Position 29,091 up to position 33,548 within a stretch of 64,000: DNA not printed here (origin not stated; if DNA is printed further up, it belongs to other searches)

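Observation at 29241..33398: VirB10 homolog roughly three times normal size, with signal-peptide-like N-terminus, repeat N-half and Pro-rich C-terminal tail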

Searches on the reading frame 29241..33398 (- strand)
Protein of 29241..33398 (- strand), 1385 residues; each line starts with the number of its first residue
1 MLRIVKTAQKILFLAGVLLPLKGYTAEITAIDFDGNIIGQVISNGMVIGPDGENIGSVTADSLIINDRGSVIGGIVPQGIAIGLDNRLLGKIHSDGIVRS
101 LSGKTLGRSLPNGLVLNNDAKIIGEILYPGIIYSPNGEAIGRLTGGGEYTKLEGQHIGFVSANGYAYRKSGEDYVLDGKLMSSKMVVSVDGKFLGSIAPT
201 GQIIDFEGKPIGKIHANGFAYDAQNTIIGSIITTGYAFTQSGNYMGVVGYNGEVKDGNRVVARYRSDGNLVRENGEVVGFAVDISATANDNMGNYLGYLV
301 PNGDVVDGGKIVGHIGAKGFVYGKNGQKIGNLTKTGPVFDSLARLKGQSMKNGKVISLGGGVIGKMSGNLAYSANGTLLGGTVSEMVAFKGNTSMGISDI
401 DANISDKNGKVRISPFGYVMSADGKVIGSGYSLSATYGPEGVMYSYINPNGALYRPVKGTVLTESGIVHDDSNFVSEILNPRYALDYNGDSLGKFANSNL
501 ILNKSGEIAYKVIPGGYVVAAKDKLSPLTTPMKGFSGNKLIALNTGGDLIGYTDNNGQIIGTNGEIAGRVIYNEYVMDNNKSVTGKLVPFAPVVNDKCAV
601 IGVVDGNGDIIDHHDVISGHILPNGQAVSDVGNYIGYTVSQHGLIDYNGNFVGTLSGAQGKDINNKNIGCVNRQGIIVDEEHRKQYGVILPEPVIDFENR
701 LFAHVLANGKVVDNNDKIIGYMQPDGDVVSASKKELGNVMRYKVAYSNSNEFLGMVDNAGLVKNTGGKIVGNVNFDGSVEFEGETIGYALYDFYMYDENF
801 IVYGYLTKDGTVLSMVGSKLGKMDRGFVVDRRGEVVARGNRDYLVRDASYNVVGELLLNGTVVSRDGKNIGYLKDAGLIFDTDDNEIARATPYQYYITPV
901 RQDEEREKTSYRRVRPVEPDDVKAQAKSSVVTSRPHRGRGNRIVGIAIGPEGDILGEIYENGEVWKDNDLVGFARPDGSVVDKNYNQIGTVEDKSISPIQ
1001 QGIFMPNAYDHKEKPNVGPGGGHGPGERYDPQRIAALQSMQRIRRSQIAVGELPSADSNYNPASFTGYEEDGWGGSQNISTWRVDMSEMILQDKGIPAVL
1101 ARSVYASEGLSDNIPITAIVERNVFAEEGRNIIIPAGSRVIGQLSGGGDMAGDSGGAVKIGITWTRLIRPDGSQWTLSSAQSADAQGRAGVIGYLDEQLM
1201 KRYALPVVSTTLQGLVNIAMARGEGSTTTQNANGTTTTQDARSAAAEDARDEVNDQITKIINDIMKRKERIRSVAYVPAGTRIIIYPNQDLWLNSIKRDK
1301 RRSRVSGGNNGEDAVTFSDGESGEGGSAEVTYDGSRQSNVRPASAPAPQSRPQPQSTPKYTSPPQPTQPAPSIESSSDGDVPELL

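Call 6: search_protein_families(library=pfam, proteins=[window:29241-33398:-], max_evalue=0.01)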
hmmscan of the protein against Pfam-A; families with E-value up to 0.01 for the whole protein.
window:29241-33398:- (1385 aa): 4 families
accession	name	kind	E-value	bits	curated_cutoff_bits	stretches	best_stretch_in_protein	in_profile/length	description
PF21785.3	Bflower_2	-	3.5e-39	133.6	38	4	681-774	7-97/112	5-fold beta-flower protein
PF03743.19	TrbI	-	5.5e-32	111.6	35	1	1090-1293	2-188/188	Bacterial conjugation TrbI-like protein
PF21784.3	Bflower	-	9.8e-08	32.8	25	1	782-837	7-61/116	4-fold beta flower protein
PF12396.14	DUF3659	-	0.0012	19.1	24.8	0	316-366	9-55/61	Protein of unknown function (DUF3659)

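Call 8: find_homologous_proteins(query=window:29241-33398:-)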
Query window:29241-33398:- (1385 aa): 329 proteins with E <= 0.001 among 8000 candidates; the best 120 are listed.
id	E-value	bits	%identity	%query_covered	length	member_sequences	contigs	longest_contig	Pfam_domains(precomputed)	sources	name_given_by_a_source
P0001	0.0e+0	3009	97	100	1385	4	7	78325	PF21784.4,PF21785.4,PF03743.20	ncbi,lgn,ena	-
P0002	0.0e+0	2202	72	100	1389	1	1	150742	PF21784.4,PF12396.15,PF21785.4,PF03743.20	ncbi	-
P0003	0.0e+0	2142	71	100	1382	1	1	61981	PF21784.4,PF21785.4,PF03743.20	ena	-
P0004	0.0e+0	2100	69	100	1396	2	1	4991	PF21784.4,PF21785.4,PF03743.20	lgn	-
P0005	0.0e+0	2099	68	100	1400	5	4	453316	PF21784.4,PF21785.4,PF03743.20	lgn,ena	-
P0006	0.0e+0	2088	69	100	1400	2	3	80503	PF21784.4,PF21785.4,PF03743.20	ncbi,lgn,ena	-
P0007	0.0e+0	2087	67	100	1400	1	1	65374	PF21784.4,PF21785.4,PF03743.20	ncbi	-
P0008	0.0e+0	1999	67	98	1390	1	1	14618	PF21784.4,PF12396.15,PF21785.4,PF03743.20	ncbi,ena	-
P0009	0.0e+0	1889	62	100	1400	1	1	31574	PF21784.4,PF21785.4,PF03743.20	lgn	-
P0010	0.0e+0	1882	62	100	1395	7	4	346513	PF21784.4,PF21785.4,PF03743.20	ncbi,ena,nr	ncbi:MAG: TrbI/VirB10 family protein [Alphaproteobacteria bacterium]|nr:TrbI/VirB10 family protein [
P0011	0.0e+0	1869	61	100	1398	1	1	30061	PF21784.4,PF21785.4,PF03743.20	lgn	-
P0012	0.0e+0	1800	59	100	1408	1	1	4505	PF21784.4,PF21785.4,PF03743.20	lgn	-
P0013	0.0e+0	1797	60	100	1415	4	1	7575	PF21784.4,PF12396.15,PF21785.4,PF03743.20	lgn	-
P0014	0.0e+0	1794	60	99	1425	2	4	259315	PF21784.4,PF12396.15,PF21785.4,PF03743.20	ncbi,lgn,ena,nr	ncbi:MAG: TrbI/VirB10 family protein [Alphaproteobacteria bacterium]|nr:TrbI/VirB10 family protein [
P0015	0.0e+0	1792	60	100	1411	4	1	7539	PF21784.4,PF21785.4,PF03743.20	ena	-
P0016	0.0e+0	1789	60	100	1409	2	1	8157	PF21784.4,PF12396.15,PF21785.4,PF03743.20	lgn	-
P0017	0.0e+0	1781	59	100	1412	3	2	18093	PF21784.4,PF12396.15,PF21785.4,PF03743.20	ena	-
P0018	0.0e+0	1778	59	100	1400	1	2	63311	PF21784.4,PF12396.15,PF21785.4,PF03743.20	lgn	-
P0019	0.0e+0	1776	59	100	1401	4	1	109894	PF21784.4,PF12396.15,PF21785.4,PF03743.20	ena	-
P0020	0.0e+0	1772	59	100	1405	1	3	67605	PF21784.4,PF21785.4,PF03743.20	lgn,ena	-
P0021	0.0e+0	1663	56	99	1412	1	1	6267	PF21784.4,PF12396.15,PF21785.4,PF03743.20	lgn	-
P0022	0.0e+0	1662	55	100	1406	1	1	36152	PF21784.4,PF12396.15,PF21785.4,PF03743.20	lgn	-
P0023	0.0e+0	1661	56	100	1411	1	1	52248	PF21784.4,PF21785.4,PF03743.20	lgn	-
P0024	0.0e+0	1656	55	100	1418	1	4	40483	PF21784.4,PF12396.15,PF21785.4,PF03743.20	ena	-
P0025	0.0e+0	1652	56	100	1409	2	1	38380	PF21784.4,PF12396.15,PF21785.4,PF03743.20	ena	-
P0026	0.0e+0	1650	55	100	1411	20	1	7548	PF21784.4,PF12396.15,PF21785.4,PF03743.20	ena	-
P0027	0.0e+0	1647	56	97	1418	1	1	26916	PF21784.4,PF21785.4,PF03743.20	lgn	-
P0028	0.0e+0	1645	56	100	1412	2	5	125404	PF21784.4,PF21785.4,PF03743.20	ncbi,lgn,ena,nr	ncbi:MAG: TrbI/VirB10 family protein [Alphaproteobacteria bacterium]|nr:TrbI/VirB10 family protein [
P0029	0.0e+0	1634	56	100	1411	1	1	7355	PF21784.4,PF12396.15,PF21785.4,PF03743.20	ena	-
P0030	0.0e+0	1627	55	100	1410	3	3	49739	PF21784.4,PF12396.15,PF21785.4,PF03743.20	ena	-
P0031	0.0e+0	1623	54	100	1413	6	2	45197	PF21784.4,PF21785.4,PF03743.20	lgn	-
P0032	0.0e+0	1618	55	99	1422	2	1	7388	PF21784.4,PF21785.4,PF03743.20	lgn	-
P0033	0.0e+0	1616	54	100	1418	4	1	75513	PF21784.4,PF21785.4,PF03743.20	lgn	-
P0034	0.0e+0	1616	54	99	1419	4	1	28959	PF21784.4,PF12396.15,PF21785.4,PF03743.20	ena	-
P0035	0.0e+0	1602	55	100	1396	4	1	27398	PF21784.4,PF21785.4,PF03743.20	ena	-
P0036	0.0e+0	1600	54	98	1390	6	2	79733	PF21784.4,PF12396.15,PF21785.4,PF03743.20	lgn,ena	-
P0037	0.0e+0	1600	55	98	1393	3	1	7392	PF21784.4,PF21785.4,PF03743.20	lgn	-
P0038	0.0e+0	1599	54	100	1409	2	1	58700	PF21784.4,PF21785.4,PF03743.20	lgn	-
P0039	0.0e+0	1592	53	100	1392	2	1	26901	PF21784.4,PF03743.20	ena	-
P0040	0.0e+0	1575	54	100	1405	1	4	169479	PF21784.4,PF12396.15,PF21785.4,PF03743.20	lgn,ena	-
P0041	0.0e+0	1570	53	100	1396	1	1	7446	PF21784.4,PF12396.15,PF21785.4,PF03743.20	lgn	-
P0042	0.0e+0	1566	55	98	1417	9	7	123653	PF21784.4,PF21785.4,PF03743.20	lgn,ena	-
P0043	0.0e+0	1564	53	99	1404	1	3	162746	PF21784.4,PF21785.4,PF03743.20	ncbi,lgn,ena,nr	ncbi:MAG: TrbI/VirB10 family protein [Alphaproteobacteria bacterium]|nr:TrbI/VirB10 family protein [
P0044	0.0e+0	1562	52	100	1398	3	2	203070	PF21784.4,PF21785.4,PF03743.20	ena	-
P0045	0.0e+0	1562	53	98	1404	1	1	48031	PF21784.4,PF21785.4,PF03743.20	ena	-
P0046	0.0e+0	1559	53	100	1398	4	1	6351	PF21784.4,PF21785.4,PF03743.20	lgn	-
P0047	0.0e+0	1559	54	99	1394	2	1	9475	PF21784.4,PF21785.4,PF03743.20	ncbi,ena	-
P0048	0.0e+0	1558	52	99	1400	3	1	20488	PF21784.4,PF21785.4,PF03743.20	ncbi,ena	-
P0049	0.0e+0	1557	52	100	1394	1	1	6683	PF21784.4,PF21785.4,PF03743.20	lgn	-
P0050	0.0e+0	1557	53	100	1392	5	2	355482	PF21784.4,PF21785.4,PF03743.20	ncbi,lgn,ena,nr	ncbi:MAG: TrbI/VirB10 family protein [Alphaproteobacteria bacterium]|nr:TrbI/VirB10 family protein [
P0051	0.0e+0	1557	53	99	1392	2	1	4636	PF21784.4,PF12396.15,PF21785.4,PF03743.20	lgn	-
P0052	0.0e+0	1553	53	100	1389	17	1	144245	PF21784.4,PF21785.4,PF03743.20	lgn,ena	-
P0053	0.0e+0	1550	53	99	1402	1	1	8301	PF21784.4,PF21785.4,PF03743.20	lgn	-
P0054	0.0e+0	1548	53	98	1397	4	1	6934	PF21784.4,PF21785.4,PF03743.20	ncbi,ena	-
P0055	0.0e+0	1545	53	100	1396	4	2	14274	PF21784.4,PF03743.20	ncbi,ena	-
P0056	0.0e+0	1542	53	100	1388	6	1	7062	PF21784.4,PF12396.15,PF21785.4,PF03743.20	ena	-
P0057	0.0e+0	1541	53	100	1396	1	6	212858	PF21784.4,PF21785.4,PF03743.20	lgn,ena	-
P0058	0.0e+0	1540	54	98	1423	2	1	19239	PF21784.4,PF21785.4,PF03743.20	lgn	-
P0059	0.0e+0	1540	52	100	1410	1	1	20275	PF21784.4,PF21785.4,PF03743.20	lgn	-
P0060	0.0e+0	1539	55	92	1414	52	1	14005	PF21784.4,PF21785.4,PF03743.20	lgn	-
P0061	0.0e+0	1536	52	99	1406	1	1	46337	PF21784.4,PF21785.4,PF03743.20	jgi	-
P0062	0.0e+0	1535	53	98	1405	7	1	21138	PF21784.4,PF12396.15,PF21785.4,PF03743.20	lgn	-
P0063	0.0e+0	1523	52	100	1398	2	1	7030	PF21784.4,PF21785.4,PF03743.20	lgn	-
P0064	0.0e+0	1523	52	100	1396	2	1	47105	PF21784.4,PF21785.4,PF03743.20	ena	-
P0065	0.0e+0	1523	52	100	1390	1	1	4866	PF21784.4,PF12396.15,PF21785.4,PF03743.20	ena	-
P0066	0.0e+0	1519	52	100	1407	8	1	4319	PF21784.4,PF21785.4,PF03743.20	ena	-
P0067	0.0e+0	1518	52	100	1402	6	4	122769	PF21784.4,PF21785.4,PF03743.20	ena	-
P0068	0.0e+0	1518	52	97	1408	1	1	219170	PF21784.4,PF12396.15,PF21785.4,PF03743.20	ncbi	-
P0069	0.0e+0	1517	52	100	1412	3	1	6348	PF21784.4,PF12396.15,PF21785.4,PF03743.20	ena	-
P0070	0.0e+0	1510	52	99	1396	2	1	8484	PF21784.4,PF21785.4,PF03743.20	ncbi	-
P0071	0.0e+0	1510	52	99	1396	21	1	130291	PF21784.4,PF21785.4,PF03743.20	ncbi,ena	-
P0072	0.0e+0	1507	52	94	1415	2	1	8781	PF21784.4,PF21785.4,PF03743.20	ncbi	-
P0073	0.0e+0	1506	52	100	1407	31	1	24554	PF21784.4,PF21785.4,PF03743.20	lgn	-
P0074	0.0e+0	1501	51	100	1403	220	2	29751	PF21784.4,PF21785.4,PF03743.20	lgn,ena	-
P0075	0.0e+0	1500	52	100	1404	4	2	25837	PF21784.4,PF21785.4,PF03743.20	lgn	-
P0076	0.0e+0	1488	51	97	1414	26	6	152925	PF21784.4,PF21785.4,PF03743.20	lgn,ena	-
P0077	0.0e+0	1486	51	99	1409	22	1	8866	PF21784.4,PF21785.4,PF03743.20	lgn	-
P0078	0.0e+0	1483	51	99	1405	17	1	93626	PF21784.4,PF12396.15,PF21785.4,PF03743.20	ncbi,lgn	-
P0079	0.0e+0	1482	50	100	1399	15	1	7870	PF21784.4,PF12396.15,PF21785.4,PF03743.20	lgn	-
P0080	0.0e+0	1469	52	99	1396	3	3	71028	PF21784.4,PF21785.4,PF03743.20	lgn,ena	-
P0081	0.0e+0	1469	49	99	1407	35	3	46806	PF21784.4,PF12396.15,PF21785.4,PF03743.20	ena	-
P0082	0.0e+0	1463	52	94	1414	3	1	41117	PF21784.4,PF21785.4,PF03743.20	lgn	-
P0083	0.0e+0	1463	52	92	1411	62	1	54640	PF19672.5,PF21784.4,PF21785.4,PF03743.20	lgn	-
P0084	0.0e+0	1450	53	92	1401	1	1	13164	PF21784.4,PF21785.4,PF03743.20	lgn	-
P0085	0.0e+0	1442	50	98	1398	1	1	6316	PF21784.4,PF03743.20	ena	-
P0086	0.0e+0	1442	50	100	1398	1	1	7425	PF21784.4,PF21785.4,PF03743.20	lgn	-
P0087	0.0e+0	1439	50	98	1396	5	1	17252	PF21784.4,PF21785.4,PF03743.20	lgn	-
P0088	0.0e+0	1431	49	100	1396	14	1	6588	PF21784.4,PF03743.20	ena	-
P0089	0.0e+0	1421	48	99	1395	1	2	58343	PF21784.4,PF03743.20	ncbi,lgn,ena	-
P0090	0.0e+0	1420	49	99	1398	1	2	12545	PF21784.4,PF12396.15,PF03743.20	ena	-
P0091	0.0e+0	1412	48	100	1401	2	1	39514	PF21784.4,PF21785.4,PF03743.20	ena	-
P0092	0.0e+0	1412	49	98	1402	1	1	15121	PF21784.4,PF03743.20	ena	-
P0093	0.0e+0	1404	49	99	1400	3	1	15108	PF21784.4,PF21785.4,PF03743.20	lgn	-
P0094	0.0e+0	1403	49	100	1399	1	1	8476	PF21784.4,PF21785.4,PF03743.20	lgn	-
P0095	0.0e+0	1403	48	100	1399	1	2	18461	PF21784.4,PF03743.20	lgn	-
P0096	0.0e+0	1393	48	100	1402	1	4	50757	PF21784.4,PF03743.20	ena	-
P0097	0.0e+0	1125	43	92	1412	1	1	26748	PF21784.4,PF12396.15,PF21785.4,PF03743.20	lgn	-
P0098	0.0e+0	1115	43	94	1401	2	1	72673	PF21784.4,PF12396.15,PF21785.4,PF03743.20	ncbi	-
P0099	0.0e+0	1096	43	93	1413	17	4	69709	PF21784.4,PF12396.15,PF21785.4,PF03743.20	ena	-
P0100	0.0e+0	1085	43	94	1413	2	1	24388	PF21784.4,PF21785.4,PF03743.20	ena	-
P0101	0.0e+0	1084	42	93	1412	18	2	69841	PF21784.4,PF12396.15,PF21785.4,PF03743.20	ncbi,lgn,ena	-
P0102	0.0e+0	1082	43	93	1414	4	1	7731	PF21784.4,PF12396.15,PF21785.4,PF03743.20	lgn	-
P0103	0.0e+0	1077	41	95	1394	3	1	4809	PF21784.4,PF12396.15,PF21785.4,PF03743.20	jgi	jgi:ribosomal protein L27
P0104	0.0e+0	1074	42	94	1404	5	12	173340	PF21784.4,PF21785.4,PF03743.20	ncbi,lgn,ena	-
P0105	0.0e+0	1074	43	94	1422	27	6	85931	PF21784.4,PF21785.4,PF03743.20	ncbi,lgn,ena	-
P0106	0.0e+0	1073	42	94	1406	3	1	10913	PF21784.4,PF12396.15,PF21785.4,PF03743.20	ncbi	-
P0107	0.0e+0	1067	40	99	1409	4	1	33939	PF21784.4,PF12396.15,PF03743.20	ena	-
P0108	0.0e+0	1053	41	97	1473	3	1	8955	PF21784.4,PF12396.15,PF21785.4,PF03743.20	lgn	-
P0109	0.0e+0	1051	39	99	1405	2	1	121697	PF21784.4,PF03743.20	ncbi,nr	ncbi:MAG: TrbI/VirB10 family protein [Alphaproteobacteria bacterium]|nr:TrbI/VirB10 family protein [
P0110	0.0e+0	1047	40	98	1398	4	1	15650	PF21784.4,PF21785.4,PF03743.20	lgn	-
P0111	0.0e+0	1045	42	96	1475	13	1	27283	PF21784.4,PF12396.15,PF21785.4,PF03743.20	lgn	-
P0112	0.0e+0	1044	40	99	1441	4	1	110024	PF21784.4,PF12396.15,PF21785.4,PF03743.20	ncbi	-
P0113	0.0e+0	1040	40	71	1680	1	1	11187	PF21784.4,PF12396.15,PF21785.4,PF03743.20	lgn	-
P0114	0.0e+0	1035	40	99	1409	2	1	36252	PF21784.4,PF21785.4,PF03743.20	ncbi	-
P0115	0.0e+0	1034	41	96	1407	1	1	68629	PF21784.4,PF12396.15,PF21785.4,PF03743.20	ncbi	-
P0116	0.0e+0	1030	39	71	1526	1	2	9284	PF21784.4,PF12396.15,PF21785.4,PF03743.20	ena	-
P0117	0.0e+0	1024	39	71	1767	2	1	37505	PF21784.4,PF05593.20,PF12396.15,PF21785.4,PF03743.20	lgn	-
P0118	0.0e+0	1020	40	93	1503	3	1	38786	PF21784.4,PF12396.15,PF21785.4,PF03743.20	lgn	-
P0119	0.0e+0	1015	40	97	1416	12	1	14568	PF21784.4,PF21785.4,PF03743.20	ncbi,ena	-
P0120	0.0e+0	1015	40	71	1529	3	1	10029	PF21784.4,PF12396.15,PF21785.4,PF03743.20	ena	-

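Call 9: search_protein_families(library=ncbifam, proteins=[window:29241-33398:-], max_evalue=0.01)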
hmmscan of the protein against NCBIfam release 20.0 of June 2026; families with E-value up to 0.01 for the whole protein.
window:29241-33398:- (1385 aa): 5 families
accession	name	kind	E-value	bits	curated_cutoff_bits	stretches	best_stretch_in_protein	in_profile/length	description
NF038092.1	T4SS_ComB10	equivalog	2.4e-33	115.3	300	1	1077-1298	11-216/225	DNA type IV secretion system protein ComB10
NF038091.1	T4SS_VirB10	equivalog_domain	1e-23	83.9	220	1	1116-1296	33-194/197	type IV secretion system protein VirB10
NF010405.0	PRK13831.1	subfamily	1.7e-07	30.6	386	1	1109-1264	258-398/433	IncP-type conjugal transfer protein TrbI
NF010429.0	PRK13855.1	equivalog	0.00034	19.9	374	1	1130-1238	218-325/377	type IV secretion system protein VirB10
NF041422.1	VirB10_subf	subfamily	0.00041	20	400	1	1116-1257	237-371/404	VirB10/TraB/TrbI family type IV secretion system protein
